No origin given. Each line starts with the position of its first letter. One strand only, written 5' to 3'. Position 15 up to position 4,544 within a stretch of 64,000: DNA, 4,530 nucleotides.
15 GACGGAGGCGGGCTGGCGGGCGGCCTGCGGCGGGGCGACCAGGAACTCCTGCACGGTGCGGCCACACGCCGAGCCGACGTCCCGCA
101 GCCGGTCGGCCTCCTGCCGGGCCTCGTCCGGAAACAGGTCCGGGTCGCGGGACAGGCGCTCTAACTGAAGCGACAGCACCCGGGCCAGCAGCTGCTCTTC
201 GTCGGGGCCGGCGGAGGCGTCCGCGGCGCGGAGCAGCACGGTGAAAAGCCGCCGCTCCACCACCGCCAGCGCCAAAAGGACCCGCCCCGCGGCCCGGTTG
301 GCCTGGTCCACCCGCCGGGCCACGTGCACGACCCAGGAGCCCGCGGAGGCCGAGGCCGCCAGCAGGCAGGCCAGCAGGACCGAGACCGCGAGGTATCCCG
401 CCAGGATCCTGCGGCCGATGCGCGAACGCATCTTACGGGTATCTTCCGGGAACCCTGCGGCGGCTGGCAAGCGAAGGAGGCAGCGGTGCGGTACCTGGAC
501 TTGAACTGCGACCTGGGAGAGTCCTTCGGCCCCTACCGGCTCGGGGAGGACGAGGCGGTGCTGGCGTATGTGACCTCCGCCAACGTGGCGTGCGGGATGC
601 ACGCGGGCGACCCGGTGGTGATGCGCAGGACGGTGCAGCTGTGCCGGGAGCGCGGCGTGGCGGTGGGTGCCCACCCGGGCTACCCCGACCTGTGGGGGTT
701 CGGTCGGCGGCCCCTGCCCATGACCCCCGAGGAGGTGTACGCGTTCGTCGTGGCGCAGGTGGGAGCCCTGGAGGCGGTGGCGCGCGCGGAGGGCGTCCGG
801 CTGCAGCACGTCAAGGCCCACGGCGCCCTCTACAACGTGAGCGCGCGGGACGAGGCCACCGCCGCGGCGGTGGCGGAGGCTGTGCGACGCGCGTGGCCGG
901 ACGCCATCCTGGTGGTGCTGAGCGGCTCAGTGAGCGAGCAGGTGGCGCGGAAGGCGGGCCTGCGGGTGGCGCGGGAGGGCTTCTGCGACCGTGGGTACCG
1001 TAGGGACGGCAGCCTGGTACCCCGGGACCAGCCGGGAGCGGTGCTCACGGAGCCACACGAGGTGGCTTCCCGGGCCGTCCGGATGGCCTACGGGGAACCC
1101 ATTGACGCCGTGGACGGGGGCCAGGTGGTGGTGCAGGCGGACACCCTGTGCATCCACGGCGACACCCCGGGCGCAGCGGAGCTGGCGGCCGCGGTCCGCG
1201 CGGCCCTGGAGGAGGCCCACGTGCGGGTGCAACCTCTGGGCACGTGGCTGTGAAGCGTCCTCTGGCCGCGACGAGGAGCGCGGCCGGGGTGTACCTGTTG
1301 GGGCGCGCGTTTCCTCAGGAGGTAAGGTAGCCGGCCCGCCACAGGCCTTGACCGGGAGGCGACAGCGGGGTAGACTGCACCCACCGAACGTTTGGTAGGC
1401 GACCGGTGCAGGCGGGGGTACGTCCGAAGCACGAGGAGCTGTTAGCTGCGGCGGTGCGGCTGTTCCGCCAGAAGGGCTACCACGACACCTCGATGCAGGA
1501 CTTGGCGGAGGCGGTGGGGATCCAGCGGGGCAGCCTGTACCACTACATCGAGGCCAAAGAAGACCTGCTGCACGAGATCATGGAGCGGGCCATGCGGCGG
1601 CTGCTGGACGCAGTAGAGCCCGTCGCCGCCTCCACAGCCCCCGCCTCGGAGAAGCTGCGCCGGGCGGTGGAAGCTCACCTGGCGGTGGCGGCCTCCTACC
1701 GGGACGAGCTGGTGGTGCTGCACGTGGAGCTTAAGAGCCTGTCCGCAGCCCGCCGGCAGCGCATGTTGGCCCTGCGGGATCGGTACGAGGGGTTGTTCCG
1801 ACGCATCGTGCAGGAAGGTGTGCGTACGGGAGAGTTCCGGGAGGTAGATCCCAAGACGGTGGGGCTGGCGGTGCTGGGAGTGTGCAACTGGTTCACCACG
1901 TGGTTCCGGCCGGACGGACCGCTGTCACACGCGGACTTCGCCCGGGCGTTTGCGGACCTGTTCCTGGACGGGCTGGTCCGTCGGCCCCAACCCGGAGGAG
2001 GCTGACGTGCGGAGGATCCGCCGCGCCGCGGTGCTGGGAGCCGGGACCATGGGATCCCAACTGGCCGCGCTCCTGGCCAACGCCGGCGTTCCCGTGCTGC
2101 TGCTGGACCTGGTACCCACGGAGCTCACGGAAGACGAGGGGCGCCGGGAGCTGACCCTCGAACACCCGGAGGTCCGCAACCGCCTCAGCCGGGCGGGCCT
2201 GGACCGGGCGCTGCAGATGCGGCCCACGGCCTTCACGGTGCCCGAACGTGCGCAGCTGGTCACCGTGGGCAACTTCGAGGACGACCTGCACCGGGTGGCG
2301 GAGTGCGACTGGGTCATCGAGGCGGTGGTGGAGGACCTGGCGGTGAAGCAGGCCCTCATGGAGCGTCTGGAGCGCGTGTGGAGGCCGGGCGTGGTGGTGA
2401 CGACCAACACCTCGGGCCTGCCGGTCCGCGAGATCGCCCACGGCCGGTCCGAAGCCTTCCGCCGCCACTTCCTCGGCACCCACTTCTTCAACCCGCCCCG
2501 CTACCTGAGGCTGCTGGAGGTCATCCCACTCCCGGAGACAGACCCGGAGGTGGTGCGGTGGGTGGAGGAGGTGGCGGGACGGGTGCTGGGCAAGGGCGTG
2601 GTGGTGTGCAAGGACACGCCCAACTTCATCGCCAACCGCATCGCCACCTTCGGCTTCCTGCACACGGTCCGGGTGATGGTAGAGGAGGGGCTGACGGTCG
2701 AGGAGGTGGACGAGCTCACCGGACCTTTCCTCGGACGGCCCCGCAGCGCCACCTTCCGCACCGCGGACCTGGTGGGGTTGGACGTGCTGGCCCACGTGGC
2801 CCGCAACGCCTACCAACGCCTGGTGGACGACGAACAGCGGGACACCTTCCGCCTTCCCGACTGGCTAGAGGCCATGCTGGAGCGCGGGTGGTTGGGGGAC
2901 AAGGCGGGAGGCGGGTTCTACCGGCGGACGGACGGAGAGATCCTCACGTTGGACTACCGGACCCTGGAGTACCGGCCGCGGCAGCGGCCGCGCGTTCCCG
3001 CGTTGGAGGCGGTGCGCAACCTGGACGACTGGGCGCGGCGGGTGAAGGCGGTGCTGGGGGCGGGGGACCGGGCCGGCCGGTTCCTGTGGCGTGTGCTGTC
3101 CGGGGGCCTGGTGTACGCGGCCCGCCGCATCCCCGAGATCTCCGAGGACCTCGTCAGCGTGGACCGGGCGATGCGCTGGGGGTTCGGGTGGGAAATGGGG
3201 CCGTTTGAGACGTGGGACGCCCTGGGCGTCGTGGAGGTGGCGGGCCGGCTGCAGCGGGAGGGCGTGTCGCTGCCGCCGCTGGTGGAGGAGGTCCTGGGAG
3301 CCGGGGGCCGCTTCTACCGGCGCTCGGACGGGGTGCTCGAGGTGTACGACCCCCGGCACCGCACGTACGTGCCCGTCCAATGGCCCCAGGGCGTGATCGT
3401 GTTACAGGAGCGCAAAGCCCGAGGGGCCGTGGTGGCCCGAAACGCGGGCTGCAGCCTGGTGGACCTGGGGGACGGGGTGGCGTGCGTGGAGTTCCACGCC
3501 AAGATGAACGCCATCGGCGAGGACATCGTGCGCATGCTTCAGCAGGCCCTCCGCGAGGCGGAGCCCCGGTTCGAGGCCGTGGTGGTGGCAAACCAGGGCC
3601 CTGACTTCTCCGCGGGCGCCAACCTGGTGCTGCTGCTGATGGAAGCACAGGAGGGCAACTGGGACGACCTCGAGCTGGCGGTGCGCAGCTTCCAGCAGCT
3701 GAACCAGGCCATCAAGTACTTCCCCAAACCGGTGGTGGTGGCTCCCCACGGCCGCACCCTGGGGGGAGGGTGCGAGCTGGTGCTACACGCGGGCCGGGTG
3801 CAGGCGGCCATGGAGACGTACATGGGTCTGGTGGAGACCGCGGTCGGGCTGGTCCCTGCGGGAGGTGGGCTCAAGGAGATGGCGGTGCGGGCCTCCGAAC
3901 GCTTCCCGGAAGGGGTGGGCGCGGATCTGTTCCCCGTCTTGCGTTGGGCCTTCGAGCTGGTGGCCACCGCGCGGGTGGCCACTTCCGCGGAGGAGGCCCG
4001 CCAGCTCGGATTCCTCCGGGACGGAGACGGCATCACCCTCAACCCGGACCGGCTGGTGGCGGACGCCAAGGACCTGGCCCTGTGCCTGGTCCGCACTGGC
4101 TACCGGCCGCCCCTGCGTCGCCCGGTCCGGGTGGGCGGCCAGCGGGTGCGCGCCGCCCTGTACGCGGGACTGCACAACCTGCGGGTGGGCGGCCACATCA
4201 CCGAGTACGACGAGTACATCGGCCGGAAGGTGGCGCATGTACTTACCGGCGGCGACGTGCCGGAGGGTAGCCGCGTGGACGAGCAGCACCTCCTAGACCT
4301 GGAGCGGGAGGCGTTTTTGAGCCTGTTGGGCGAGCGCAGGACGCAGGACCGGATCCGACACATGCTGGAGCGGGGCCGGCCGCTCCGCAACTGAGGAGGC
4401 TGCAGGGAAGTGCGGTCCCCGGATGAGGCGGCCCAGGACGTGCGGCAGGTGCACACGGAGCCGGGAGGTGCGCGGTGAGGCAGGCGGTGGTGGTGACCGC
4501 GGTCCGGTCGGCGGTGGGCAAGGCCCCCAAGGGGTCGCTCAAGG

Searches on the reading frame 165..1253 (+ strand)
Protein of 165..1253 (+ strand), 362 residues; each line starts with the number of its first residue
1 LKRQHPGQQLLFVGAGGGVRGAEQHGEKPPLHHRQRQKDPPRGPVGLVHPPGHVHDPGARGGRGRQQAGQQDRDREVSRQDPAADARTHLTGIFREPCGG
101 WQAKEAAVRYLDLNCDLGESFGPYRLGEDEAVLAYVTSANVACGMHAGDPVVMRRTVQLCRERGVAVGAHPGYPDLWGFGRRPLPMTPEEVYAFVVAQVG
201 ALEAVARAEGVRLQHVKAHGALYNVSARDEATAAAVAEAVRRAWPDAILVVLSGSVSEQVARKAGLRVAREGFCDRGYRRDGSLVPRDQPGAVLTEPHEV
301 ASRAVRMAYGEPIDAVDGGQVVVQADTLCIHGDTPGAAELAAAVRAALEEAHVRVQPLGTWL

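Call 16: search_protein_families(library=pfam, proteins=[window:165-1253:+], max_evalue=0.00001)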
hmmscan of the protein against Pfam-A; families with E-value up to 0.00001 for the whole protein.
window:165-1253:+ (362 aa): 1 family
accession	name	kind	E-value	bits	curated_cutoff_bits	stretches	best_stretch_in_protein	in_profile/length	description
PF03746.21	LamB_YcsF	-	8e-100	333.9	22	1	111-349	1-239/239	LamB/YcsF family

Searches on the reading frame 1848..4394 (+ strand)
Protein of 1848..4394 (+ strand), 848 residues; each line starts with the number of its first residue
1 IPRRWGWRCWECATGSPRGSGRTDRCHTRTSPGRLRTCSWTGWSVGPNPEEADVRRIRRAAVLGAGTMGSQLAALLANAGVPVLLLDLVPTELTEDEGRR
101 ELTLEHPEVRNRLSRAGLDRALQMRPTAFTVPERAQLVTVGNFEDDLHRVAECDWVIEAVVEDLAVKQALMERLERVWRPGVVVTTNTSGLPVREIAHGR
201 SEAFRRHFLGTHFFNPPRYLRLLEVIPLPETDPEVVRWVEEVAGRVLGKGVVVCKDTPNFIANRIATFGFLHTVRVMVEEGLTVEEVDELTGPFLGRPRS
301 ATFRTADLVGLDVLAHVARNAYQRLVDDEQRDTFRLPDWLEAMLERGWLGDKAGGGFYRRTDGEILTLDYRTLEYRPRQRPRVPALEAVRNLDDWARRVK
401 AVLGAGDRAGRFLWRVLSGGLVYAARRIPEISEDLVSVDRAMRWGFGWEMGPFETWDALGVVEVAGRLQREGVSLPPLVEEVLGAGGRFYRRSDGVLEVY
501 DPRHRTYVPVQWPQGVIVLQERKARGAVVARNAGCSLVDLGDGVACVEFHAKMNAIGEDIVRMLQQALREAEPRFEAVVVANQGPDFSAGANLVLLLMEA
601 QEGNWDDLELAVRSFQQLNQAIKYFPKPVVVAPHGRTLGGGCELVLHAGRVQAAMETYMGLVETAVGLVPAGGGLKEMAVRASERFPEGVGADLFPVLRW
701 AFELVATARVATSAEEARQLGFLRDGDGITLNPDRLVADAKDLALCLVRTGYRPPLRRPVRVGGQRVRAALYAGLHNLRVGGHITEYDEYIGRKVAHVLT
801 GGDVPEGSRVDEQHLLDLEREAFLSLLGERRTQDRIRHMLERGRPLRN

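Call 16: search_protein_families(library=pfam, proteins=[window:1848-4394:+], max_evalue=0.00001)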
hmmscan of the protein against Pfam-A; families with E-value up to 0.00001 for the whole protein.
window:1848-4394:+ (848 aa): 4 families
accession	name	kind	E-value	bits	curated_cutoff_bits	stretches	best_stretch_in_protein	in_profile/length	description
PF02737.24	3HCDH_N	-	7.1e-43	147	22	1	60-257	2-180/180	3-hydroxyacyl-CoA dehydrogenase, NAD binding domain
PF00725.27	3HCDH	-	3.5e-20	72.8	22.1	1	260-359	2-96/97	3-hydroxyacyl-CoA dehydrogenase, C-terminal domain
PF16113.10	ECH_2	-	1.4e-15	58.1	27.2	1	550-674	9-135/335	Enoyl-CoA hydratase/isomerase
PF00378.25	ECH_1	-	4.7e-14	52.8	27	1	542-678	4-140/251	Enoyl-CoA hydratase/isomerase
